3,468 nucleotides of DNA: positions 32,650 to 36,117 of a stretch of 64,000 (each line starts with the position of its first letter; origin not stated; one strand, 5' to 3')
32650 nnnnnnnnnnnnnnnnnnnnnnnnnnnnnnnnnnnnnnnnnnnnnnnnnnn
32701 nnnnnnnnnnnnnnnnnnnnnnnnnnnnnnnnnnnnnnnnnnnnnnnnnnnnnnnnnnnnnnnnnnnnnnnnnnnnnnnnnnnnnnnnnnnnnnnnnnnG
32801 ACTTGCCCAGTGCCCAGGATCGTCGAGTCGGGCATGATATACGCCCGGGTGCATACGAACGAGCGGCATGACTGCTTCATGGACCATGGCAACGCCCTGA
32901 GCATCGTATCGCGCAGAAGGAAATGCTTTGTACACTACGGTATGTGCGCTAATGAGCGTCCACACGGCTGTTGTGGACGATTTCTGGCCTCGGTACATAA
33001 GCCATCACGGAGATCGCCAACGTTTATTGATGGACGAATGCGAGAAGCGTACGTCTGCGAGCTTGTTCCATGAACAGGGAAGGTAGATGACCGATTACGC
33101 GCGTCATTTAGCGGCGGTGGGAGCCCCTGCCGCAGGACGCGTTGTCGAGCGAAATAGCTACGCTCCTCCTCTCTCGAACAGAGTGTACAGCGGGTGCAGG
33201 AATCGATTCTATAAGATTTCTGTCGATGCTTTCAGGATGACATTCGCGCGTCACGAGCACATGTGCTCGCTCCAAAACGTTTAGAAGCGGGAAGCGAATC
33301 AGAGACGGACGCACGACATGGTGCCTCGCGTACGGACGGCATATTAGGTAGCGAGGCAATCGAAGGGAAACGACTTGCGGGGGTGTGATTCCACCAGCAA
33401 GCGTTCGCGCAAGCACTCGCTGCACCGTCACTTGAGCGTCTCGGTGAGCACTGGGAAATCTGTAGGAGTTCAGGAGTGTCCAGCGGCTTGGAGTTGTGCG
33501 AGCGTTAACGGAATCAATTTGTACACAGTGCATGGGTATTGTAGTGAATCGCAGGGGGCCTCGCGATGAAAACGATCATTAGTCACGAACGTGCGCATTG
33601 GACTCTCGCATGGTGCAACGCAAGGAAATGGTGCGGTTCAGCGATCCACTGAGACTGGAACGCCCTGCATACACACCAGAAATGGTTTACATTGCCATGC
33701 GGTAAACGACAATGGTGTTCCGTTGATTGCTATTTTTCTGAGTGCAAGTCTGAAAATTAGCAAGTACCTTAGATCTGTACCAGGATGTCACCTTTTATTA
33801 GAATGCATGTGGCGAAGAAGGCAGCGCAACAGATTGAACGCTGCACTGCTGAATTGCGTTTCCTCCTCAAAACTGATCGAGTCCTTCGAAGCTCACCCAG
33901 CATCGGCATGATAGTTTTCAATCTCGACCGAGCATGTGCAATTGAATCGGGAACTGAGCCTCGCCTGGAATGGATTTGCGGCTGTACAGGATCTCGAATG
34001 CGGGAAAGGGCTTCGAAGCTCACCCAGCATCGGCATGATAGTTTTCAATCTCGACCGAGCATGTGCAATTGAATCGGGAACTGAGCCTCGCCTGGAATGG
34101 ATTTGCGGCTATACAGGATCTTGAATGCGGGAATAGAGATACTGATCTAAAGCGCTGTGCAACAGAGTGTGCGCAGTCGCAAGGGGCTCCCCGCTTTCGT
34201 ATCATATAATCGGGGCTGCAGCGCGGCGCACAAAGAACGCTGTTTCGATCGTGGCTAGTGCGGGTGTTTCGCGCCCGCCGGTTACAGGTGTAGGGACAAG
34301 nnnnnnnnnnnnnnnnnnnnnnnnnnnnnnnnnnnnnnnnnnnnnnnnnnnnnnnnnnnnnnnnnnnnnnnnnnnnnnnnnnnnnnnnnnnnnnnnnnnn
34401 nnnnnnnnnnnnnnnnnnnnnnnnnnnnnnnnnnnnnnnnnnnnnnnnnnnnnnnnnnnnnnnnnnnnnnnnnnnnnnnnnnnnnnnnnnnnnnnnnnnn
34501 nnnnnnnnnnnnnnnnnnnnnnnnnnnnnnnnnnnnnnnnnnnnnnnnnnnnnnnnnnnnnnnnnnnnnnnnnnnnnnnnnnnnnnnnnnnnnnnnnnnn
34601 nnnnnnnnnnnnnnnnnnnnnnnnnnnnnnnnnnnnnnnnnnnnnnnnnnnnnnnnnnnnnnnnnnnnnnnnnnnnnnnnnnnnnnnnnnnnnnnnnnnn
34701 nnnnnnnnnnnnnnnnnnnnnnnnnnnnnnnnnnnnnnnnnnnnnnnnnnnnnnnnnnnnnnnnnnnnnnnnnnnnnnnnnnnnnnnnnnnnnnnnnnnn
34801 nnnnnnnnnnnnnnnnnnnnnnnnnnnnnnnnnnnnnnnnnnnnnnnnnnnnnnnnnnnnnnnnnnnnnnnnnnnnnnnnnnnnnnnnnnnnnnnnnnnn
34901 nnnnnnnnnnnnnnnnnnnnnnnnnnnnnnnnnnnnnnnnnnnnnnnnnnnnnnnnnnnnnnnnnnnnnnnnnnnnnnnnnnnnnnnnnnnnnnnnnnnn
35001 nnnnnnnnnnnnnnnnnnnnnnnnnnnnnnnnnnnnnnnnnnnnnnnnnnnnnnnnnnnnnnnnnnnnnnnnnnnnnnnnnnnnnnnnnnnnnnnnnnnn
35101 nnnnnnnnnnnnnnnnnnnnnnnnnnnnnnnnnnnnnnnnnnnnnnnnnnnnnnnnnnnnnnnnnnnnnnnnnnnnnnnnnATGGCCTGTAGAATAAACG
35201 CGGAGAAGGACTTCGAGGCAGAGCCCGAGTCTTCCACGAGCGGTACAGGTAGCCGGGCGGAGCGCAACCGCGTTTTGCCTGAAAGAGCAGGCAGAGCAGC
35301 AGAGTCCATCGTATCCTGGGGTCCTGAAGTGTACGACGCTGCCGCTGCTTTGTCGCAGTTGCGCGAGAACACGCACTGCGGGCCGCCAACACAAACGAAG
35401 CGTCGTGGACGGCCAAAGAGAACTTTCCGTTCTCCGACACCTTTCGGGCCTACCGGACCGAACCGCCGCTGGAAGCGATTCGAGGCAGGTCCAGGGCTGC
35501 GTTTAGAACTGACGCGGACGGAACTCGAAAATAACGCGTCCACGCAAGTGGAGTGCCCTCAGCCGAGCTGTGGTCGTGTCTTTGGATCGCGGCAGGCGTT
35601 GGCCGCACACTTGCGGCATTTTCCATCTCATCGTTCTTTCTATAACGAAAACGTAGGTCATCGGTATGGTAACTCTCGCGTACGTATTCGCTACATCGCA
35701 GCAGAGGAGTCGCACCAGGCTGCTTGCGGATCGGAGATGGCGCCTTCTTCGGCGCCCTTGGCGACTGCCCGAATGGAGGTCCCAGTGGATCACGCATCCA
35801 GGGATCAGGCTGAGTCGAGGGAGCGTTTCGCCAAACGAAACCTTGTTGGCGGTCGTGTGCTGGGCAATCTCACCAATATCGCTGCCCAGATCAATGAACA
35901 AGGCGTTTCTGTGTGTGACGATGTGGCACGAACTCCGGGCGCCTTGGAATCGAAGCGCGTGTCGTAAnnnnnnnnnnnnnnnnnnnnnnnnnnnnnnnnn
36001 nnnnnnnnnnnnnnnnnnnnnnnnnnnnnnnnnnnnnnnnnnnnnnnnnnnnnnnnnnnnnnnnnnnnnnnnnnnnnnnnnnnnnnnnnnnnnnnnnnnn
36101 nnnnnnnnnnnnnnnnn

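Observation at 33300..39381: A third repeat-bracketed block: 450-bp direct repeats flank the C2H2/AT-hook and WD40 genes, with a fresh 126-bp tandem duplication next to one copy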

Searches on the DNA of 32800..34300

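Call 53: search_rna_families(source=window, start=32800, end=34300, threshold=evalue, max_evalue=1)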
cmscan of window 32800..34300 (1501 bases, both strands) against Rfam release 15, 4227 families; matches with E-value up to 1: 0.
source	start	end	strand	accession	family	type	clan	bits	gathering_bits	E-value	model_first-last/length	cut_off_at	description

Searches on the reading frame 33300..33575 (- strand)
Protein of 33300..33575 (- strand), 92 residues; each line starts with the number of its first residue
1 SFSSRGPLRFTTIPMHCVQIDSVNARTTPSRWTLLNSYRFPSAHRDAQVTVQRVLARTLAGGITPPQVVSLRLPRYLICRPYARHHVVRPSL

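Call 57: find_homologous_proteins(query=window:33300-33575:-, max_evalue=0.01)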
Query seq(92 aa) (92 aa): 1 proteins with E <= 0.01 among 2 candidates.
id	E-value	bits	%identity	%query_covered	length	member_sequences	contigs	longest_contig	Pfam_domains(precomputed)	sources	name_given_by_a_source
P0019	3.0e-44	167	100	85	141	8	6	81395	-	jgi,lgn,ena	-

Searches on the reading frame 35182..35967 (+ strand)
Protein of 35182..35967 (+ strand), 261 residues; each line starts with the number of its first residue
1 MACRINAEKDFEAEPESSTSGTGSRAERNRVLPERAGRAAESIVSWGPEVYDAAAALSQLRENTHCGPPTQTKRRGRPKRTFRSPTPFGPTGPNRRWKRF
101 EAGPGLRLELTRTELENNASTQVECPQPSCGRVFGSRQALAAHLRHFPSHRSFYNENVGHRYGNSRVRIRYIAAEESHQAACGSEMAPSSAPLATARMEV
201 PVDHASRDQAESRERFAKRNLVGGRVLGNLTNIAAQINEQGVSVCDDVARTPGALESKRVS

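Call 9: search_protein_families(library=pfam, proteins=[window:35182-35967:+], max_evalue=0.1)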
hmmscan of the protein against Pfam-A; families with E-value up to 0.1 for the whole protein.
window:35182-35967:+ (261 aa): 5 families
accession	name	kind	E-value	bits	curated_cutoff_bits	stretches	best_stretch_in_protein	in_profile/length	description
PF23101.1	Zf-C2H2_ZNF451_1st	-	0.021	15.2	27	1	123-147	2-26/33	First Zinc fingers C2H2 type, ZNF451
PF13912.12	zf-C2H2_6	-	0.027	14.9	25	1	129-146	6-23/27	C2H2-type zinc finger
PF13894.12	zf-C2H2_4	-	0.061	14.5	27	0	125-145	3-21/24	C2H2-type zinc finger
PF00096.32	zf-C2H2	-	0.084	13.8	25.2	0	124-145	2-21/23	Zinc finger, C2H2 type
PF15909.11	zf-C2H2_8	-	0.09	13.6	30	0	123-173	36-87/98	C2H2-type zinc ribbon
